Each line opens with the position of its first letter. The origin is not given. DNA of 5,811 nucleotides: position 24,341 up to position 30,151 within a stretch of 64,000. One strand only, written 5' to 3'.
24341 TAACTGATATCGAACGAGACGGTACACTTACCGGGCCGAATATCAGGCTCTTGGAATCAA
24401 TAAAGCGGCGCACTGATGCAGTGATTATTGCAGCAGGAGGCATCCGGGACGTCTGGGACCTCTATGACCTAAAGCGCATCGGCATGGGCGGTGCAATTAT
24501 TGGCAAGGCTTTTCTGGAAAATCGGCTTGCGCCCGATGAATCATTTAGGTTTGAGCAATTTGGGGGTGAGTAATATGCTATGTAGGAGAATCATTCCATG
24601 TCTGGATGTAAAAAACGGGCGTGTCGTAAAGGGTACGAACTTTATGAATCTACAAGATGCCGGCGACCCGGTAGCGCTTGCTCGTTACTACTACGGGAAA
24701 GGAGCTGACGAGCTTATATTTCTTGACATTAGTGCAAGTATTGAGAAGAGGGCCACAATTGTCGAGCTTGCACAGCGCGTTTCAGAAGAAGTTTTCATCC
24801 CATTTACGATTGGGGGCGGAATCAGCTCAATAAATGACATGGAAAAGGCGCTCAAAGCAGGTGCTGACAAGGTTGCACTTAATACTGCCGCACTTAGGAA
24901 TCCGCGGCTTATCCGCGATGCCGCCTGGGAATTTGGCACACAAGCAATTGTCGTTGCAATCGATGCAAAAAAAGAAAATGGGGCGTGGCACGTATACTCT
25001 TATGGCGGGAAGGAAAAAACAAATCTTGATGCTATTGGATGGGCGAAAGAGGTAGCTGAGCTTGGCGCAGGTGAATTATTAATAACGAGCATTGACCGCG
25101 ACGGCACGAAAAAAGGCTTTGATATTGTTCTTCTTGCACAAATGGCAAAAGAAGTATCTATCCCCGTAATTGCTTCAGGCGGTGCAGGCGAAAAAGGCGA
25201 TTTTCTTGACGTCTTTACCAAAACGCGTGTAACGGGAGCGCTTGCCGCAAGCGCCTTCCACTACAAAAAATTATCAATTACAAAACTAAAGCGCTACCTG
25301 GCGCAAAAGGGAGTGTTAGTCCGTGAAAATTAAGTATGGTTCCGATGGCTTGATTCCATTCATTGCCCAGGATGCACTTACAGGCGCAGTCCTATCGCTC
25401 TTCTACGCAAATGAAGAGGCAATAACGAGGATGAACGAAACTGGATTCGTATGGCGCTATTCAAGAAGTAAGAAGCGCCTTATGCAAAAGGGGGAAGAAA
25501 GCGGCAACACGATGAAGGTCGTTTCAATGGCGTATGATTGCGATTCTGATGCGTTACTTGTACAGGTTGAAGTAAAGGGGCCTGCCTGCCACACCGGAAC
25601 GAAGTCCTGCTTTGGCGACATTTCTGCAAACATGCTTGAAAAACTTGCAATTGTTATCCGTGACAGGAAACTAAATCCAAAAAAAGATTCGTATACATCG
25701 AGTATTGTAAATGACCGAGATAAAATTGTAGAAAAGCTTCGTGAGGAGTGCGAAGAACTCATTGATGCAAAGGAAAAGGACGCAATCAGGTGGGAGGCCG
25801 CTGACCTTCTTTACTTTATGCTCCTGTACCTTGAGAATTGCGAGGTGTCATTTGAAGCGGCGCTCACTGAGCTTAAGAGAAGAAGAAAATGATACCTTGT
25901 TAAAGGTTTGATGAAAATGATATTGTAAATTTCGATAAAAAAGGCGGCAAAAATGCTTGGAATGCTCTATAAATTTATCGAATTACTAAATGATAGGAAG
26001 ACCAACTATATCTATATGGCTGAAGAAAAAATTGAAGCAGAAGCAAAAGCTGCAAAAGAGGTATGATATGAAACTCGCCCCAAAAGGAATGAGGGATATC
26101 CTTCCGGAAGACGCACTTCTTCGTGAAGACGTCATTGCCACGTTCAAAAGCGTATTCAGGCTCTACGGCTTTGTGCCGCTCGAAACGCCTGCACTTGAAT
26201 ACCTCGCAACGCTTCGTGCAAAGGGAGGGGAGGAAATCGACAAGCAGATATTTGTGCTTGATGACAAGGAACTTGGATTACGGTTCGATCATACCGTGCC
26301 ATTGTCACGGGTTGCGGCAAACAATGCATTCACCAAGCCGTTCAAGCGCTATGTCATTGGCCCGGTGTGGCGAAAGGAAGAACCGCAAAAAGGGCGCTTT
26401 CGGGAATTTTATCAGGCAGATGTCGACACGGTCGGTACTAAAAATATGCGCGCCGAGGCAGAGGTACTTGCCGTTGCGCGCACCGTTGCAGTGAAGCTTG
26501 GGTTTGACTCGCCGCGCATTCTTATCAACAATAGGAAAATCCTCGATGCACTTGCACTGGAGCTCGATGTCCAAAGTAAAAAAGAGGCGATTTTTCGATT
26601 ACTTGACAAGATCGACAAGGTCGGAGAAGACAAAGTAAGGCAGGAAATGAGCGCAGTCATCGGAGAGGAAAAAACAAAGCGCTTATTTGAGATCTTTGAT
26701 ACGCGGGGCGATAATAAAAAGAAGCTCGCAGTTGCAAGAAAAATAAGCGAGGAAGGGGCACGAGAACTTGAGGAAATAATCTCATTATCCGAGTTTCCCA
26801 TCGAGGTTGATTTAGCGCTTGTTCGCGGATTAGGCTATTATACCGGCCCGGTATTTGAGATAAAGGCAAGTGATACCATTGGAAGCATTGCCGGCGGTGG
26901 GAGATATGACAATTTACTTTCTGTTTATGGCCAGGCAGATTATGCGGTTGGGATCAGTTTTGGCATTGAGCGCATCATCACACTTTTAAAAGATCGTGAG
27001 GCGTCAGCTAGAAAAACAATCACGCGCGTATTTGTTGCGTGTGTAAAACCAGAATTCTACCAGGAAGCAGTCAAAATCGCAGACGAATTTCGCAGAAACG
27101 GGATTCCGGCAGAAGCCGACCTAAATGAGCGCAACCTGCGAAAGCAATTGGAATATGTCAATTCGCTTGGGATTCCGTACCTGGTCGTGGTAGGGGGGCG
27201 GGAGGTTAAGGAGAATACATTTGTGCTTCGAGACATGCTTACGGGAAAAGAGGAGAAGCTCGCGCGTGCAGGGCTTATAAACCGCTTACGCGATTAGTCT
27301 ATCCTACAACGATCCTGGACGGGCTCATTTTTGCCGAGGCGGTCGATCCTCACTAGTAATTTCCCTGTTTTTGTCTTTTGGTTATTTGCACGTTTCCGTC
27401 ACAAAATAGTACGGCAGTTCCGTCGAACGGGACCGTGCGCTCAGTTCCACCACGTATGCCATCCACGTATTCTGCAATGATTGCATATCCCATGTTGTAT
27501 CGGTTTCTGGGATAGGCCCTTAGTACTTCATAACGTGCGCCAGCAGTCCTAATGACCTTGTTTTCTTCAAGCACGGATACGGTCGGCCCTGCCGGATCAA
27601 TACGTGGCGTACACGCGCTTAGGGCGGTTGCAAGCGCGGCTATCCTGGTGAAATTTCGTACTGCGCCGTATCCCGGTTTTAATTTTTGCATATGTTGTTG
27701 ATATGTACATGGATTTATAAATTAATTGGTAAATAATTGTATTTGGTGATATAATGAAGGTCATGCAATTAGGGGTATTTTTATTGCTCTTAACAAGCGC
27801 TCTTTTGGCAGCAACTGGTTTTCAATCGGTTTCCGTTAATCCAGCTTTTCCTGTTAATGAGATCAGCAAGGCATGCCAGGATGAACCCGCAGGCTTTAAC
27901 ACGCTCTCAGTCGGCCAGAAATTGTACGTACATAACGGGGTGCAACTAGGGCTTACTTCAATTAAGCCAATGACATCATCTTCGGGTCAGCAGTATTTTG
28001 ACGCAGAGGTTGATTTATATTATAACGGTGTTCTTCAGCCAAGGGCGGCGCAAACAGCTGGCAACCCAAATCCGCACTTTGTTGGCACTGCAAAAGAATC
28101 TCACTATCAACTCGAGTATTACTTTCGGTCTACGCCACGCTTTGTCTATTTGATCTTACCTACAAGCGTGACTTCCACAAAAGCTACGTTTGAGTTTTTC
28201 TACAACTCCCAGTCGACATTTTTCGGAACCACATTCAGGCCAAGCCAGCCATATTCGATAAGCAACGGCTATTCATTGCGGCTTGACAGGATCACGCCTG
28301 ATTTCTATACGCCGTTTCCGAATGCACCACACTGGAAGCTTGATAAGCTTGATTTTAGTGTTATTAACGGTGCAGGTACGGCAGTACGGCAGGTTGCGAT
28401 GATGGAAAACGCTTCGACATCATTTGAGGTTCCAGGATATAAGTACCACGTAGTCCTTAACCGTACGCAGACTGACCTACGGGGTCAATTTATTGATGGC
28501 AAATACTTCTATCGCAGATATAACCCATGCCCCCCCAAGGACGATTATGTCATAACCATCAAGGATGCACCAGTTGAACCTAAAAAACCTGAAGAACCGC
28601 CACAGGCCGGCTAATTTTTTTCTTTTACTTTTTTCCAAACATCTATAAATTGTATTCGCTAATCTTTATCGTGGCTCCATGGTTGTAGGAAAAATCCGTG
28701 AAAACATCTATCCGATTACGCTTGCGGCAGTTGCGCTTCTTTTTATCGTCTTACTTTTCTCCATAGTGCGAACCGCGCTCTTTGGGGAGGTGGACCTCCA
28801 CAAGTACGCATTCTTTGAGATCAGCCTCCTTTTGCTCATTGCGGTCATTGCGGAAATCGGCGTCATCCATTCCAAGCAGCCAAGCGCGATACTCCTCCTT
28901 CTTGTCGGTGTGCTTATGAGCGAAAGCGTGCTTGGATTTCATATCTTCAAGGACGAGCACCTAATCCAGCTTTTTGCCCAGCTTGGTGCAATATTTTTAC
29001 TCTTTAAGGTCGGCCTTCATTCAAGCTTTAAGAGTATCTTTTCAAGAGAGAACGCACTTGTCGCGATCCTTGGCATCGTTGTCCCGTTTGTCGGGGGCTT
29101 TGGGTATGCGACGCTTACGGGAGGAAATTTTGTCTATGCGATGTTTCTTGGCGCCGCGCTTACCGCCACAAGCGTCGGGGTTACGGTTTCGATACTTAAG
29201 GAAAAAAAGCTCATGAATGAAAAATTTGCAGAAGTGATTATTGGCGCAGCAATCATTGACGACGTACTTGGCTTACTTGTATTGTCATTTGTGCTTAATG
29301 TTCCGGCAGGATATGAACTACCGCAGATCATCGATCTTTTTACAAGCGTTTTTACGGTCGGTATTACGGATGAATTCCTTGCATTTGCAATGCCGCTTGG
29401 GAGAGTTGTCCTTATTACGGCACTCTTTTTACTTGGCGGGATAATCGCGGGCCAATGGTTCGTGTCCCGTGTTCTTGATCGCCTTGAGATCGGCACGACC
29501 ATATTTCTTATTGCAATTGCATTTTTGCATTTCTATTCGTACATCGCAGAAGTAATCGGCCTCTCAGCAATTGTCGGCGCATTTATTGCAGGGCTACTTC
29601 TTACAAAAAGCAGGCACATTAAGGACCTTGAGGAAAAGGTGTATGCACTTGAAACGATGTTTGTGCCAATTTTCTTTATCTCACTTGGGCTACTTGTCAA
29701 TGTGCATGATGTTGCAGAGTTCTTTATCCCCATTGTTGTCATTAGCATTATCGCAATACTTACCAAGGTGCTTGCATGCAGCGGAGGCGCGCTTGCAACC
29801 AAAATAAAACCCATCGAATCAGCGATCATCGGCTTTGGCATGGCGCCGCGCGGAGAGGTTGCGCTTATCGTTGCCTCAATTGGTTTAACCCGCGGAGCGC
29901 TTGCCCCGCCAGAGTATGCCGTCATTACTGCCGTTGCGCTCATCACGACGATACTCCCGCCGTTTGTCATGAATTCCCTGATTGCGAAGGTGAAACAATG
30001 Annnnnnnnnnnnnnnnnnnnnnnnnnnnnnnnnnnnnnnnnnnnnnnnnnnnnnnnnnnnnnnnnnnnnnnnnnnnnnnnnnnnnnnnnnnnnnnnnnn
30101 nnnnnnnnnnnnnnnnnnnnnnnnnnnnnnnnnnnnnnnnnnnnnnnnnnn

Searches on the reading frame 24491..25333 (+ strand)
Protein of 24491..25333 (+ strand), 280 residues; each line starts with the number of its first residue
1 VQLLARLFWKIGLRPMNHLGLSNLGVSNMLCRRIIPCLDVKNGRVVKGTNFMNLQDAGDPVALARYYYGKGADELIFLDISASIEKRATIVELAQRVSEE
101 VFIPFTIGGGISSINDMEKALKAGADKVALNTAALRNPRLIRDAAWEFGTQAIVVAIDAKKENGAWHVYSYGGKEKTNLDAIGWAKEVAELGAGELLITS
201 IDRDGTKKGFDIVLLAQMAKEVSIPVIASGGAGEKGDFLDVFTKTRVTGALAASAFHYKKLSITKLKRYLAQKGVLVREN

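Call 67: search_protein_families(library=pfam, proteins=[window:24491-25333:+])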
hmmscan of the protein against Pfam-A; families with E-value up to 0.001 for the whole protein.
window:24491-25333:+ (280 aa): 6 families
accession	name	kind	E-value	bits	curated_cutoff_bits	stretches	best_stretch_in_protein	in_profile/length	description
PF00977.27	His_biosynth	-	4.5e-80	268.8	23.6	1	33-261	1-227/228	Histidine biosynthesis protein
PF03060.21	NMO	-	1.2e-06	28.6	28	0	185-242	149-212/331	Nitronate monooxygenase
PF01207.24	Dus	-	1.3e-05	24.9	20.4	1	89-143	175-226/311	Dihydrouridine synthase (Dus)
PF02581.23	TMP-TENI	-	0.00037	20.3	27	0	91-132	138-178/180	Thiamine monophosphate synthase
PF00478.31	IMPDH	-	0.0006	19.3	25.6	0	89-130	195-235/345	IMP dehydrogenase / GMP reductase domain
PF01180.27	DHO_dh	-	0.00084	19.1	27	0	89-137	229-276/291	Dihydroorotate dehydrogenase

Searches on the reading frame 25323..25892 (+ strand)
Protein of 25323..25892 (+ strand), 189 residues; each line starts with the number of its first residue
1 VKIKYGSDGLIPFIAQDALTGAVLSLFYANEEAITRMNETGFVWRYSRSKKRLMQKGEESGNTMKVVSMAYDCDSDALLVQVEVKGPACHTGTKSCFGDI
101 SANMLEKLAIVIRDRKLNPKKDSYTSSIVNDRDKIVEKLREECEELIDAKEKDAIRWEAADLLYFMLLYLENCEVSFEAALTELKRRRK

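Call 67: search_protein_families(library=pfam, proteins=[window:25323-25892:+])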
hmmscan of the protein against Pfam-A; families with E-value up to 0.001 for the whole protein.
window:25323-25892:+ (189 aa): 2 families
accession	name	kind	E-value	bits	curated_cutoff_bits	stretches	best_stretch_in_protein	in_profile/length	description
PF01502.23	PRA-CH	-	2.1e-27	95.2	27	1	27-97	3-73/74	Phosphoribosyl-AMP cyclohydrolase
PF01503.22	PRA-PH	-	1.1e-14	55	21.3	1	106-187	2-85/86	Phosphoribosyl-ATP pyrophosphohydrolase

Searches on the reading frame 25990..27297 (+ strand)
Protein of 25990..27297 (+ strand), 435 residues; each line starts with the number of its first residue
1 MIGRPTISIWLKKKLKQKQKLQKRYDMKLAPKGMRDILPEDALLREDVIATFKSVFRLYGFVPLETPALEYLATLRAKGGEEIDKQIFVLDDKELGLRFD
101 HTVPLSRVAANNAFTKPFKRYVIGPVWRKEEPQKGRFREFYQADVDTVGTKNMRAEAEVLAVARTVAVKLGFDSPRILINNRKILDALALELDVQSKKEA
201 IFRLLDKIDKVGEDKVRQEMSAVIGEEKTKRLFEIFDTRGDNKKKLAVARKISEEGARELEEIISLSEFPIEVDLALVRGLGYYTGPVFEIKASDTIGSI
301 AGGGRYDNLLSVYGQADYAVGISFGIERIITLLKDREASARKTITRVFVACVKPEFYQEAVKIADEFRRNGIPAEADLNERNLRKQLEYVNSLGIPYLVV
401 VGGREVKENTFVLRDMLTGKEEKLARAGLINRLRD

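Call 31: search_protein_families(library=pfam, proteins=[window:25990-27297:+])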
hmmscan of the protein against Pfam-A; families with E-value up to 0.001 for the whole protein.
window:25990-27297:+ (435 aa): 4 families
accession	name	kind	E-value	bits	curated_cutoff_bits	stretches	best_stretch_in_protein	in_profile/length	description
PF13393.11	tRNA-synt_His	-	1.7e-45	156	25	1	33-329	1-308/308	Histidyl-tRNA synthetase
PF03129.25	HGTP_anticodon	-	4.7e-17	62.4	21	1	347-434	2-92/94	Anticodon binding domain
PF00152.25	tRNA-synt_2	-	0.00052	19.6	25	0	42-147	22-121/308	tRNA synthetases class II (D, K and N)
PF00587.30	tRNA-synt_2b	-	0.00056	20.5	29.3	0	93-174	9-98/179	tRNA synthetase class II core domain (G, H, P, S and T)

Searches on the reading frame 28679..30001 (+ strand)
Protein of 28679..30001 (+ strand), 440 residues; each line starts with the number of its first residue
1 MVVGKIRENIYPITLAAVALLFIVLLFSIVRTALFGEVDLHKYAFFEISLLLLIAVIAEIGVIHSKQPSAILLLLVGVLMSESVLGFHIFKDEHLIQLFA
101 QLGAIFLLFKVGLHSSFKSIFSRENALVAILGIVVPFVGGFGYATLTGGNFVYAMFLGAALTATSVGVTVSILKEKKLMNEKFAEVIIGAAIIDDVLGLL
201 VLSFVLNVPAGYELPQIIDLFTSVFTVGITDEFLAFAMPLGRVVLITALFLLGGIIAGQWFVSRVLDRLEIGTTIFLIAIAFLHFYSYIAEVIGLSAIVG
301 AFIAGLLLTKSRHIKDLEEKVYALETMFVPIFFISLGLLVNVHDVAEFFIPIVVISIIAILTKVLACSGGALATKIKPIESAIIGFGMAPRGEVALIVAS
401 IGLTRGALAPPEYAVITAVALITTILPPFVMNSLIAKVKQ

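Call 31: search_protein_families(library=pfam, proteins=[window:28679-30001:+])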
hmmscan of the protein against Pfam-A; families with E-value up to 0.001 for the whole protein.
window:28679-30001:+ (440 aa): 1 family
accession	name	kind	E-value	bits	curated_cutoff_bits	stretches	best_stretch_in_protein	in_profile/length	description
PF00999.27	Na_H_Exchanger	-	6.9e-57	193.4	26.2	1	53-430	2-373/375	Sodium/hydrogen exchanger, transmembrane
